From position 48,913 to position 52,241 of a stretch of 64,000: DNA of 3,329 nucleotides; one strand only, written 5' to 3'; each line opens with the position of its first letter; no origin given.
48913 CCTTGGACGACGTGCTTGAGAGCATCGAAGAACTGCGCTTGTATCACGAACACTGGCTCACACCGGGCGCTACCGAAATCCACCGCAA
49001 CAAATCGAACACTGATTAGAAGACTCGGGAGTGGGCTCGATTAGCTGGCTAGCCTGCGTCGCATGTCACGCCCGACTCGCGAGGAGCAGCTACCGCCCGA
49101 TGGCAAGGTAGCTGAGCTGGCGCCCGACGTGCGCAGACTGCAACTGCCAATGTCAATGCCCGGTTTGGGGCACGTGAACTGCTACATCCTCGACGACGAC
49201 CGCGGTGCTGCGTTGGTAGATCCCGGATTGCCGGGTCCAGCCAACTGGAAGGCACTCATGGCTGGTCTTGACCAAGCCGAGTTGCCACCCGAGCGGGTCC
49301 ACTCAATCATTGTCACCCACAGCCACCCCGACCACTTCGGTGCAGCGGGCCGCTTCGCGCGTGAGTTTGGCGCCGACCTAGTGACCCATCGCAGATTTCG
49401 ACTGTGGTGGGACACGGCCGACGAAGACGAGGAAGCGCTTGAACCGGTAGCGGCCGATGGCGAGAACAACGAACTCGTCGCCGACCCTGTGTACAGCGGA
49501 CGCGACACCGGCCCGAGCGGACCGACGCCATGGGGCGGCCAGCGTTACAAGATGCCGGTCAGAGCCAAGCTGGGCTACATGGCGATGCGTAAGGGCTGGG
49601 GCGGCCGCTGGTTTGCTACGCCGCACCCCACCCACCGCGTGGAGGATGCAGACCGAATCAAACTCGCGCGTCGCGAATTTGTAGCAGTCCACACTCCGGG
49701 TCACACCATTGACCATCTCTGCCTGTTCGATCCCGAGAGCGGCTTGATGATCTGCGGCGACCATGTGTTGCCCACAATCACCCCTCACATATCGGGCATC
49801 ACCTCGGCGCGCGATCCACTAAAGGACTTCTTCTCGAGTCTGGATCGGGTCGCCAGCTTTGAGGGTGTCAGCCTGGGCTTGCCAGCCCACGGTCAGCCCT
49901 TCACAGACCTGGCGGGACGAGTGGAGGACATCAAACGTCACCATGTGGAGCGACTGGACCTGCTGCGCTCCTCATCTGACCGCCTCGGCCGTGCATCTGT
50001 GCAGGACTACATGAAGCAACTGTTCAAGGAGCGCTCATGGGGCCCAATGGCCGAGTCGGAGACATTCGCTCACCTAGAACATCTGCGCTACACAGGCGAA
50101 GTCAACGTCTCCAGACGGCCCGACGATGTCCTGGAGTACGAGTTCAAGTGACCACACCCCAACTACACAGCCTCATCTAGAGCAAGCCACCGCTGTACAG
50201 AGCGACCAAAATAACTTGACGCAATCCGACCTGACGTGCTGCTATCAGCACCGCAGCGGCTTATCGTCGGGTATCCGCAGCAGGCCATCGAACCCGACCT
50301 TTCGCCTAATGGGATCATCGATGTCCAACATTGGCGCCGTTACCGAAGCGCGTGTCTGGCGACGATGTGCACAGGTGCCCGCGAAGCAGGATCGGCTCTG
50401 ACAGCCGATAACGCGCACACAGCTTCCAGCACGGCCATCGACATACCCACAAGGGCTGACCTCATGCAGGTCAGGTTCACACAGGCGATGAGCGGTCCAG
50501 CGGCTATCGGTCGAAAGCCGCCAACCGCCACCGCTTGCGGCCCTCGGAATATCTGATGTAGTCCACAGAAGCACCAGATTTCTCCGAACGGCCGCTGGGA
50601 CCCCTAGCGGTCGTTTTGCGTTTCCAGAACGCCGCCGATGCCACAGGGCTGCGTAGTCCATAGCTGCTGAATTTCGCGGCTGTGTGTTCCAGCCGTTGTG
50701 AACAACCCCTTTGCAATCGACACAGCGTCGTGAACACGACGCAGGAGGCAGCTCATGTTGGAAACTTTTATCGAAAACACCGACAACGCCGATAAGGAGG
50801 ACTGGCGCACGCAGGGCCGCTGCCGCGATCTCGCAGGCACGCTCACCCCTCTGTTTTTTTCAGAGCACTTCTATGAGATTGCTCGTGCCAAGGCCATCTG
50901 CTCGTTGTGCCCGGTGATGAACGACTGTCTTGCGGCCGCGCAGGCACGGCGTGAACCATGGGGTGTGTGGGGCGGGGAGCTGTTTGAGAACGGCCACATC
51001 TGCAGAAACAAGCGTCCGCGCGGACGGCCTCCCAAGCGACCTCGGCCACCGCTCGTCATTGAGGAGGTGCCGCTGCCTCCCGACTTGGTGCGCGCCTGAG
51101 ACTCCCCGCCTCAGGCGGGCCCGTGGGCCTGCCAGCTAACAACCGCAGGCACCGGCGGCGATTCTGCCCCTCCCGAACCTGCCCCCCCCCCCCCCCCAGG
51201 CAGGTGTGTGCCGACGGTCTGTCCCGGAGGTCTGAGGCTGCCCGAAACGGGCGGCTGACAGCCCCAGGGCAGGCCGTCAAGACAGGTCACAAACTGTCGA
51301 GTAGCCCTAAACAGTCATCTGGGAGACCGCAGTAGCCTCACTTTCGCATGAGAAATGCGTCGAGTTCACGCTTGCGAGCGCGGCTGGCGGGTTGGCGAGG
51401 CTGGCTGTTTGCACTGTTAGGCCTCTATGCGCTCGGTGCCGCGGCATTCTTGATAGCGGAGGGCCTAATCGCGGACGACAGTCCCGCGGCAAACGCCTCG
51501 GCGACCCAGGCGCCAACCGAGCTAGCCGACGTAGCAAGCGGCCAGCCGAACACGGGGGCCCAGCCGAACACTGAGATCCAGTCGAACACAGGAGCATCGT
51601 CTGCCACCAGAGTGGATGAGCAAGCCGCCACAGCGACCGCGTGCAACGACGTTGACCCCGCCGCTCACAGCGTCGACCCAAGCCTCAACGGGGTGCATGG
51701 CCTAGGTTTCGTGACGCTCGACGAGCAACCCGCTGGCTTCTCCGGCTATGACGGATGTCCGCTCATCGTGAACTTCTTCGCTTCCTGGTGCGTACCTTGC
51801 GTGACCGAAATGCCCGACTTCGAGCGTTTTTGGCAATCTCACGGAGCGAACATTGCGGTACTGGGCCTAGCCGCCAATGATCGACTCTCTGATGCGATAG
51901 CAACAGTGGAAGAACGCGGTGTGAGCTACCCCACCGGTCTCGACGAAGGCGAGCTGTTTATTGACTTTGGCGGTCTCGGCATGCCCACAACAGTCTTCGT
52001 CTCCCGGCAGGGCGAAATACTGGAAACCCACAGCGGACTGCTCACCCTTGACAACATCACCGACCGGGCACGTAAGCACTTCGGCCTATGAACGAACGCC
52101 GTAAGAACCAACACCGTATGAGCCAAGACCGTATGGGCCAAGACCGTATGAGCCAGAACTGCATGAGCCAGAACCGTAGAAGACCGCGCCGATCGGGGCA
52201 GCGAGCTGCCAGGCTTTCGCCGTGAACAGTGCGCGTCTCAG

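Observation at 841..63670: Pervasive short tandem micro-duplications (mostly 15-nt units), in-frame inside genes, by eye confined to the two housekeeping flanks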

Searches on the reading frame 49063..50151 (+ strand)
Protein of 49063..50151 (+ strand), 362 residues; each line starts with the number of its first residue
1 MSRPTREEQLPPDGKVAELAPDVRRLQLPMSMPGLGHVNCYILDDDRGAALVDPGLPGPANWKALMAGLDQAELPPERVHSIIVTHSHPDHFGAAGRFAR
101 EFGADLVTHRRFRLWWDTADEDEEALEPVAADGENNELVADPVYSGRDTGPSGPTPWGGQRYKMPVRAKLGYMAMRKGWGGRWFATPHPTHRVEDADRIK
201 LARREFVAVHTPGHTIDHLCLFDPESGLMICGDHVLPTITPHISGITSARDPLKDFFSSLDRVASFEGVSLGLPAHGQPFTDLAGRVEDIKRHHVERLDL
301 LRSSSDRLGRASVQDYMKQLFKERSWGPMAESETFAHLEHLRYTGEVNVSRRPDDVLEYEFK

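Call 18: find_encoding_contigs(protein=window:49063-50151:+, flank=10000, max_places=10)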
Protein window:49063-50151:+ (362 aa): no gene with exactly this product is on record in the collection.

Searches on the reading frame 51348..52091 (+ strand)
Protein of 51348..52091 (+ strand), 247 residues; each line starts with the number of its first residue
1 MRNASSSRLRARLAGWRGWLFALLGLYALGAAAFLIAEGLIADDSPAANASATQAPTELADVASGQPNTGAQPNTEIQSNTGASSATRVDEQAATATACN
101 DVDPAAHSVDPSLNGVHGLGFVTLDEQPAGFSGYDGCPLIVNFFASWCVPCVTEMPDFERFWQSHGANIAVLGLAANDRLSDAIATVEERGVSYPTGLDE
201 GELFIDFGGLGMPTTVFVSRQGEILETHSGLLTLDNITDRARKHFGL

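Call 30: search_protein_families(library=pfam, proteins=[window:51348-52091:+], max_evalue=0.0001)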
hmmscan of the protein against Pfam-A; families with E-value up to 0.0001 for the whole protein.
window:51348-52091:+ (247 aa): 2 families
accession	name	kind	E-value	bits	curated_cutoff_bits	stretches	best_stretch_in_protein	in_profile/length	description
PF08534.16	Redoxin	-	7.6e-12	45.7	26.6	1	123-230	15-134/148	Redoxin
PF00578.27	AhpC-TSA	-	1.7e-11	44.6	26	1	126-224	15-121/124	AhpC/TSA family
